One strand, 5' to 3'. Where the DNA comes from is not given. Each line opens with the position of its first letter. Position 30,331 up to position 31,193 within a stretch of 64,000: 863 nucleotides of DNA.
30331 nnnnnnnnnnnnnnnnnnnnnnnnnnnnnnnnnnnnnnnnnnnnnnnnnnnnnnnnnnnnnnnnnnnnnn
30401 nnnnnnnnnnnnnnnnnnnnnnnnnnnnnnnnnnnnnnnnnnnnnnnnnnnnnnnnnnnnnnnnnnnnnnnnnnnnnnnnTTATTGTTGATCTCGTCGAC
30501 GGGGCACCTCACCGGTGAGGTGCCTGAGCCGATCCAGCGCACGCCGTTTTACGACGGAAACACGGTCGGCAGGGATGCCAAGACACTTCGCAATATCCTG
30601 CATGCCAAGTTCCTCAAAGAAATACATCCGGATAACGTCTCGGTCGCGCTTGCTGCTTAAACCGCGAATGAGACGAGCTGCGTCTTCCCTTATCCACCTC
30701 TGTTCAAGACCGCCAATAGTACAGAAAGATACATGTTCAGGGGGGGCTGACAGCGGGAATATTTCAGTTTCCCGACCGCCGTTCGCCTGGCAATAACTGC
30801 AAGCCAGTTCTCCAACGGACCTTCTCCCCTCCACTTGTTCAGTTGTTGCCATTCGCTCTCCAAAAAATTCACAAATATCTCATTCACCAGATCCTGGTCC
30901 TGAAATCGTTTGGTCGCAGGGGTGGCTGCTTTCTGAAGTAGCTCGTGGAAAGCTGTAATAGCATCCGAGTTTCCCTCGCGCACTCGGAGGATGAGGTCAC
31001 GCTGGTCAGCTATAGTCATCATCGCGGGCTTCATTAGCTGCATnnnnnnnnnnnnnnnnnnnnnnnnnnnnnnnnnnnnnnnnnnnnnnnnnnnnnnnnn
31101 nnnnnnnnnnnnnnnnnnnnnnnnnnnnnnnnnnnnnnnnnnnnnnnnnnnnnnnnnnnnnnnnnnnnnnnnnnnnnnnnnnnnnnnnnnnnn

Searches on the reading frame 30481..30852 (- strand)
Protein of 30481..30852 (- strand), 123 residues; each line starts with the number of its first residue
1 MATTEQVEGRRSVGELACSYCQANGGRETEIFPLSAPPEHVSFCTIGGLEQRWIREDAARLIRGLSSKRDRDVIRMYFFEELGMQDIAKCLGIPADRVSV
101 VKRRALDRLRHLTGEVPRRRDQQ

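Call 3: search_protein_families(library=pfam, proteins=[window:30481-30852:-], max_evalue=0.1)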
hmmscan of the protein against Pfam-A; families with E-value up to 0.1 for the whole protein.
window:30481-30852:- (123 aa): 3 families
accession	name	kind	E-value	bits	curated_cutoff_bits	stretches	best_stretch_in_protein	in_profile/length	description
PF04545.22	Sigma70_r4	-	3.9e-12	45.9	24.1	1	68-111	7-50/50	Sigma-70, region 4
PF08281.18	Sigma70_r4_2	-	0.00026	21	25.7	1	67-109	12-54/54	Sigma-70, region 4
PF08909.16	DUF1854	-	0.072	13.4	26.8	1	30-56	8-34/130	Domain of unknown function (DUF1854)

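Call 4: search_protein_families(library=ncbifam, proteins=[window:30481-30852:-], max_evalue=0.1)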
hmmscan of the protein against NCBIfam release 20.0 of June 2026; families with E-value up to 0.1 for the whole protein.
window:30481-30852:- (123 aa): 45 families (the best 25 are shown)
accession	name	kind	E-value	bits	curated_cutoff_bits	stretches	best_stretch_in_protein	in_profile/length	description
TIGR02937.1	sigma70-ECF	superfamily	3.5e-10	39.8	42.9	1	50-111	103-163/165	sigma-70 family RNA polymerase sigma factor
TIGR02479.1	FliA_WhiG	subfamily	2.1e-09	37.4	189.6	1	49-111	160-221/224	FliA/WhiG family RNA polymerase sigma factor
NF005413.0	PRK06986.1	subfamily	4.9e-08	33.1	201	1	48-112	172-235/241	RNA polymerase sigma factor FliA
NF004935.0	PRK06288.1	equivalog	3.2e-07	30.2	343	1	50-115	200-264/270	RNA polymerase sigma factor WhiG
NF009172.0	PRK12519.1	subfamily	1.5e-06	27.9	222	1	65-112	139-188/194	RNA polymerase sigma factor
NF005809.0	PRK07670.1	equivalog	4.4e-06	26.4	326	1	55-113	193-250/255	FliA/WhiG family RNA polymerase sigma factor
TIGR02980.1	SigBFG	subfamily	4.9e-06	26.4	234.35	1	61-111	175-224/227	SigB/SigF/SigG family RNA polymerase sigma factor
NF004572.0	PRK05911.1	equivalog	5.1e-06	26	378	1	62-111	203-251/257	RNA polymerase sigma factor sigma-28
TIGR02984.1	Sig-70_plancto1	subfamily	7.6e-06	25.6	183.75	1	56-112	129-187/189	RNA polymerase sigma-70 factor, Planctomycetaceae-specific subfamily 1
TIGR02983.1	SigE-fam_strep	subfamily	4.3e-05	23.4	141.55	1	55-115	101-160/162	SigE family RNA polymerase sigma factor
NF009183.0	PRK12531.1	equivalog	5.5e-05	23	353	1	49-111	126-187/194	RNA polymerase sigma factor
TIGR02941.1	Sigma_B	equivalog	0.00011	21.7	315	1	63-111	203-251/255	RNA polymerase sigma factor SigB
NF005514.0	PRK07122.1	subfamily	0.00014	21.1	372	1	55-111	206-261/264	RNA polymerase sigma factor SigF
TIGR02985.1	Sig70_bacteroi1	subfamily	0.00018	21.8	126.4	1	45-111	95-160/162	RNA polymerase sigma-70 factor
NF009195.0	PRK12543.1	subfamily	0.00048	19.6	197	1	58-117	124-182/192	RNA polymerase sigma factor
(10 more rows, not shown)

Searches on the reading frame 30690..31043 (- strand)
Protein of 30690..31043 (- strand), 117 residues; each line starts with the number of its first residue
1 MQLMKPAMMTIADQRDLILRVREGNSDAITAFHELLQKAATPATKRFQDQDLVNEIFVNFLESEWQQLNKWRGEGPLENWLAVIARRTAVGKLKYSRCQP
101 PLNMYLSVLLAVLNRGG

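Call 3: search_protein_families(library=pfam, proteins=[window:30690-31043:-], max_evalue=0.1)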
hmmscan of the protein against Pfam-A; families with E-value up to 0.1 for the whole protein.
window:30690-31043:- (117 aa): 1 family
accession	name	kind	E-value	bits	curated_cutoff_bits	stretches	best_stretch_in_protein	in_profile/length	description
PF04542.20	Sigma70_r2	-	0.023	14.9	24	1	50-90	24-62/71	Sigma-70 region 2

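Call 4: search_protein_families(library=ncbifam, proteins=[window:30690-31043:-], max_evalue=0.1)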
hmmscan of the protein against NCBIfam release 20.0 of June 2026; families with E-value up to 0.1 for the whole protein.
window:30690-31043:- (117 aa): 14 families
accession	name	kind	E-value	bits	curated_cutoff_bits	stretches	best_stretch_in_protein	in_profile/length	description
TIGR03001.1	Sig-70_gmx1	subfamily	0.00055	19.3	154.6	1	24-102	36-122/244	RNA polymerase sigma-70 factor, Myxococcales family 1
NF008888.0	PRK11922.1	equivalog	0.0009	18.9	204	1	7-99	10-103/231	RNA polymerase sigma factor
TIGR02952.1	Sig70_famx2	equivalog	0.0012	18.8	206.45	1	45-103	34-89/170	ECF subfamily RNA polymerase sigma factor, BldN family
NF007216.0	PRK09638.1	equivalog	0.0021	17.8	194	1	12-94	3-86/180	RNA polymerase sigma factor SigY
NF009168.0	PRK12515.1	subfamily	0.0068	15.9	236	1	48-95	48-91/189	RNA polymerase sigma factor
NF007220.0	PRK09639.1-5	equivalog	0.0094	15.7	260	1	44-94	25-71/181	RNA polymerase sigma factor SigX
TIGR02985.1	Sig70_bacteroi1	subfamily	0.01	16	126.4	1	32-96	7-71/162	RNA polymerase sigma-70 factor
NF009172.0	PRK12519.1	subfamily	0.016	14.8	222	1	12-97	14-100/194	RNA polymerase sigma factor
NF007228.0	PRK09646.1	subfamily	0.017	14.8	226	1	9-96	12-101/194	ECF RNA polymerase sigma factor SigK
TIGR02937.1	sigma70-ECF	superfamily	0.019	14.6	42.9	1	28-94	6-69/165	sigma-70 family RNA polymerase sigma factor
NF009195.0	PRK12543.1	subfamily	0.034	13.6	197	1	8-86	1-80/192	RNA polymerase sigma factor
NF041236.1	CAS_III-E_sigma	exception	0.035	14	100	1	27-88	22-88/206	type III-E CRISPR-associated RpoE-like sigma factor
NF009165.0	PRK12512.1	equivalog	0.052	13.1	198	0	48-94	52-94/184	RNA polymerase sigma factor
TIGR02939.1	RpoE_Sigma70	equivalog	0.09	12.8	236.15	0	15-100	8-94/190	RNA polymerase sigma factor RpoE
